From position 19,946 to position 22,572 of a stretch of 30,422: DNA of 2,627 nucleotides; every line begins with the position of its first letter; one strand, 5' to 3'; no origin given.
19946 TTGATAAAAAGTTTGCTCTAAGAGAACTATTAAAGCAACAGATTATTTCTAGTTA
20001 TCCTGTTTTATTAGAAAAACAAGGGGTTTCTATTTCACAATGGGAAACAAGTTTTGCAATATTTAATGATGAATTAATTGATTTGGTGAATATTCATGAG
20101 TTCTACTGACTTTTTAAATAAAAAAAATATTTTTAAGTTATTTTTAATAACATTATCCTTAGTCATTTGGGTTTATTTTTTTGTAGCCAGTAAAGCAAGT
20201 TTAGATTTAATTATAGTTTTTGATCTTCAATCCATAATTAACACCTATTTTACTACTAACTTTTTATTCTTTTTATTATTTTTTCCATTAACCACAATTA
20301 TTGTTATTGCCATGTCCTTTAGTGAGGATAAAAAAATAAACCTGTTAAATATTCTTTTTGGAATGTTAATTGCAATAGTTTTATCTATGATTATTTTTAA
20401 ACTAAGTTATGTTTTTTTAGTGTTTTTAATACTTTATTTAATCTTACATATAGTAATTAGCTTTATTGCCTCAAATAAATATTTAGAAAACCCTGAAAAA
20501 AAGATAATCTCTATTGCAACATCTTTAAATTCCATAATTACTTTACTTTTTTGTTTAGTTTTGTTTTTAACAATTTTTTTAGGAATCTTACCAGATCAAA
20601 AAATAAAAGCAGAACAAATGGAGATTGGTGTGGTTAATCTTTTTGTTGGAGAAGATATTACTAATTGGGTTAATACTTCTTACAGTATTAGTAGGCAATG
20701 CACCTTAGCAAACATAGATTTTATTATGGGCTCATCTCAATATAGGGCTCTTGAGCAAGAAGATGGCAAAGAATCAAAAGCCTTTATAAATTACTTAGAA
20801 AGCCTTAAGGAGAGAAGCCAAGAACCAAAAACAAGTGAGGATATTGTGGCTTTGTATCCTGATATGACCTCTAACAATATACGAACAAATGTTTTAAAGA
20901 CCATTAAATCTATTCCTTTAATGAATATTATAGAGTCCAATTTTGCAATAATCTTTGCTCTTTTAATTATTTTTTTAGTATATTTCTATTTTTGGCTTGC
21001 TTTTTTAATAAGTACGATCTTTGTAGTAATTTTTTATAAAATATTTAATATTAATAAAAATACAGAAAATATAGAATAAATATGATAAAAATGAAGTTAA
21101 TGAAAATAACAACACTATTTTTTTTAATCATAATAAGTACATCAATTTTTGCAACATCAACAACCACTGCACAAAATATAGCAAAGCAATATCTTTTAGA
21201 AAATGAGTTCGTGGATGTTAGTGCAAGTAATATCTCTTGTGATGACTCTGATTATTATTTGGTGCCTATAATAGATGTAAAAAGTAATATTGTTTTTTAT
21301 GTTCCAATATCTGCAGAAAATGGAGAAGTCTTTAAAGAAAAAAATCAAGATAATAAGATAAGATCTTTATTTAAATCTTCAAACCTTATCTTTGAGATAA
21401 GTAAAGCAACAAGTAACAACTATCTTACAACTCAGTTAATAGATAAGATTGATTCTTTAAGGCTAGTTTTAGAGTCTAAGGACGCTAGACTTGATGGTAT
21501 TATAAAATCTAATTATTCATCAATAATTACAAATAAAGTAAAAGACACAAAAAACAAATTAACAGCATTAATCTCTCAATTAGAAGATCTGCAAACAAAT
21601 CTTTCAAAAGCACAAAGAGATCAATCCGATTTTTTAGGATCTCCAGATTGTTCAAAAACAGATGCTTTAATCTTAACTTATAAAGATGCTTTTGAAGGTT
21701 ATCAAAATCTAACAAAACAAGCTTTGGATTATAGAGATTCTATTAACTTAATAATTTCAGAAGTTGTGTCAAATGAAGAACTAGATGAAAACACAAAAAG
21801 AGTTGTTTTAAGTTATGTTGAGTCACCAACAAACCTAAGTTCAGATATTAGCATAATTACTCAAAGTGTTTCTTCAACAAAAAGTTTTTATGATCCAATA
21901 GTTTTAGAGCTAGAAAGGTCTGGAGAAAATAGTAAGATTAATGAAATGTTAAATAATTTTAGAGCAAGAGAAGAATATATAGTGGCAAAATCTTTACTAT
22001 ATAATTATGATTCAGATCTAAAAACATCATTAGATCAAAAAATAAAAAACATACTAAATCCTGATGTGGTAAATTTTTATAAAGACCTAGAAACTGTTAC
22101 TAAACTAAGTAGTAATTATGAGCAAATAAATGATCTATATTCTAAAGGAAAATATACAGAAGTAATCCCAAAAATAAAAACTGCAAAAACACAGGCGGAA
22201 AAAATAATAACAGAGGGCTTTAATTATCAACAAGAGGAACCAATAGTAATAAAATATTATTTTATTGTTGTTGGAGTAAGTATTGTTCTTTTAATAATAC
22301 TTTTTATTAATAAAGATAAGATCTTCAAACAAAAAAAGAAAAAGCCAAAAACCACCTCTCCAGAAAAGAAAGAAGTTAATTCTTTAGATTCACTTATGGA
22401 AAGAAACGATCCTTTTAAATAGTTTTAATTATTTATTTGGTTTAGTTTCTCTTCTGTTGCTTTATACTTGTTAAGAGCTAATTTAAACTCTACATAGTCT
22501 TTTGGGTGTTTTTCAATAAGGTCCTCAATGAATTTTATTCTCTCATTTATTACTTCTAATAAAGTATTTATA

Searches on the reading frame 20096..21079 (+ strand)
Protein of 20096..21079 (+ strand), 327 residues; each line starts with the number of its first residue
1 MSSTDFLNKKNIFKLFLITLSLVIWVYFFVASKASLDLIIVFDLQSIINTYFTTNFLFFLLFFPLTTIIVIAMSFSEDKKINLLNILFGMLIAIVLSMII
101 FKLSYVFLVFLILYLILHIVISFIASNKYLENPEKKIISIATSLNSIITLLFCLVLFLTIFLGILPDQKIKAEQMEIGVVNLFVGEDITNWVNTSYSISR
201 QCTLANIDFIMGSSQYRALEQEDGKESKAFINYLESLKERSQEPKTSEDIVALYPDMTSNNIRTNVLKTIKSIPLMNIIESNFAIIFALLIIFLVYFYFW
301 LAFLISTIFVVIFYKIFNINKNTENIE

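Call 4: search_protein_families(library=pfam, proteins=[window:20096-21079:+], max_evalue=1)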
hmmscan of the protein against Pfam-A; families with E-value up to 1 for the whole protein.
window:20096-21079:+ (327 aa): 1 family
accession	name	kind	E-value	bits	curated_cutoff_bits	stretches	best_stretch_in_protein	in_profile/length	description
PF25195.1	DPC2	-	0.14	13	70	1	197-245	10-58/105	Diatom pyrenoid component 2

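Call 5: search_protein_families(library=ncbifam, proteins=[window:20096-21079:+], max_evalue=1)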
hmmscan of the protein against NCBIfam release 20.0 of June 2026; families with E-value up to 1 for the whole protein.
window:20096-21079:+ (327 aa): 0 families

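Call 32: search_solved_structures(query=A2, max_evalue=10)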
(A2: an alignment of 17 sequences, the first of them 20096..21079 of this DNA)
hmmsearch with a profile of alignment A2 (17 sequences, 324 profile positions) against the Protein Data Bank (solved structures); distinct sequences matched with E-value up to 10: 1.
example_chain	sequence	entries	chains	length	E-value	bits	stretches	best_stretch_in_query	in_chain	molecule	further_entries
6rd4_4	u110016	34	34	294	1.1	11.5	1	219-268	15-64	Mitochondrial ATP synthase associated protein ASA4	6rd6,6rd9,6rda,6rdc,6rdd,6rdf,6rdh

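Call 47: search_protein_families(library=pfam, alignment_id=A2, max_evalue=5)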
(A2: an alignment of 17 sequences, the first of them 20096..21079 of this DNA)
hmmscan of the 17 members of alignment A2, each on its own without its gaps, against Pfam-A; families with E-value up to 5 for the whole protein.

A. member 1, window:20096-21079:+ (327 aa): 1 family
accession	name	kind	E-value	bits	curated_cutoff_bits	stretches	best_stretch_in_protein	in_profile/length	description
PF25195.1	DPC2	-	0.14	13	70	1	197-245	10-58/105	Diatom pyrenoid component 2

B. families by the number of members that match (of 17 scanned): 11 families
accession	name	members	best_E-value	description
PF15786.10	PET117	3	0.0038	PET assembly of cytochrome c oxidase, mitochondrial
PF16327.10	CcmF_C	2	0.014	Cytochrome c-type biogenesis protein CcmF C-terminal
PF25195.1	DPC2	2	0.12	Diatom pyrenoid component 2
PF08354.15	Fas1-AflB-like_hel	2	0.15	Fatty acid synthase subunit beta/Fas1-like, helical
PF12553.13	DUF3742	1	0.078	Protein of unknown function (DUF3742)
PF24531.2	ANC1_spectrin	1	0.087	Nuclear anchorage protein 1, spectrin repeat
PF18169.6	SLATT_6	1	0.6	SMODS and SLOG-associating 2TM effector domain 6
PF15487.11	FAM220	1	0.83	FAM220 family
PF03908.18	Sec20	1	2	Sec20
PF11992.13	TgpA_N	1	2.8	TgpA N-terminal domain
PF01741.23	MscL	1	3.4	Large-conductance mechanosensitive channel, MscL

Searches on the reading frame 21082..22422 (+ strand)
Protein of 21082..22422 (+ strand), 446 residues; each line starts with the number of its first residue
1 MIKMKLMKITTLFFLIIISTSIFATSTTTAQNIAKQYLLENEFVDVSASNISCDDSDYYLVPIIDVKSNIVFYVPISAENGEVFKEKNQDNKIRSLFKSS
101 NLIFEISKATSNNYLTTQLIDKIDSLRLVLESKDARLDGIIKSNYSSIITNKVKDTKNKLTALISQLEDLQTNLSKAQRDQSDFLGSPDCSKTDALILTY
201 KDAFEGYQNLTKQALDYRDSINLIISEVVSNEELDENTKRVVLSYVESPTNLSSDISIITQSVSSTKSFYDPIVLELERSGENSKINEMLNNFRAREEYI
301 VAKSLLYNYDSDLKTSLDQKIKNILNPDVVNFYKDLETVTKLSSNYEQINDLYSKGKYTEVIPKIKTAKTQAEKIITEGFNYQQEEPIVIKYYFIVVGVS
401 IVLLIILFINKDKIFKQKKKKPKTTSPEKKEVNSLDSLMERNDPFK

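Call 4: search_protein_families(library=pfam, proteins=[window:21082-22422:+], max_evalue=1)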
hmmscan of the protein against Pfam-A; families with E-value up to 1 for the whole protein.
window:21082-22422:+ (446 aa): 4 families
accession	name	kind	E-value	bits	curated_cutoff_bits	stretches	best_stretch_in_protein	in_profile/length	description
PF22343.1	Surface-like_ins_dom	-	0.025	15.1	27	1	228-294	19-84/100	Pilus-presented adhesin helical insertion domain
PF13339.11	AATF-Che1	-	0.042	14.8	24.7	1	147-220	49-129/137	Apoptosis antagonizing transcription factor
PF25184.1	YxzE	-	0.42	12.1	40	0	4-50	1-46/65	YxzE-like putative bacteriocin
PF05531.17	NPV_P10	-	0.47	11.4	29.8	1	149-177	9-37/75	Nucleopolyhedrovirus P10 protein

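Call 5: search_protein_families(library=ncbifam, proteins=[window:21082-22422:+], max_evalue=1)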
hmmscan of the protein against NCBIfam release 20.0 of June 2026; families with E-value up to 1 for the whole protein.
window:21082-22422:+ (446 aa): 2 families
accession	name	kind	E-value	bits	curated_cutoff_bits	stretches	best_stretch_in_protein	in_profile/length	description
TIGR00998.1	8a0101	subfamily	0.047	12.6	390.8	1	152-242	81-156/334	EmrA/EmrK family multidrug efflux transporter periplasmic adaptor subunit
NF052278.1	AFWIR_fam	exception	0.055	13.8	60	1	388-425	45-82/96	AFWIR motif membrane protein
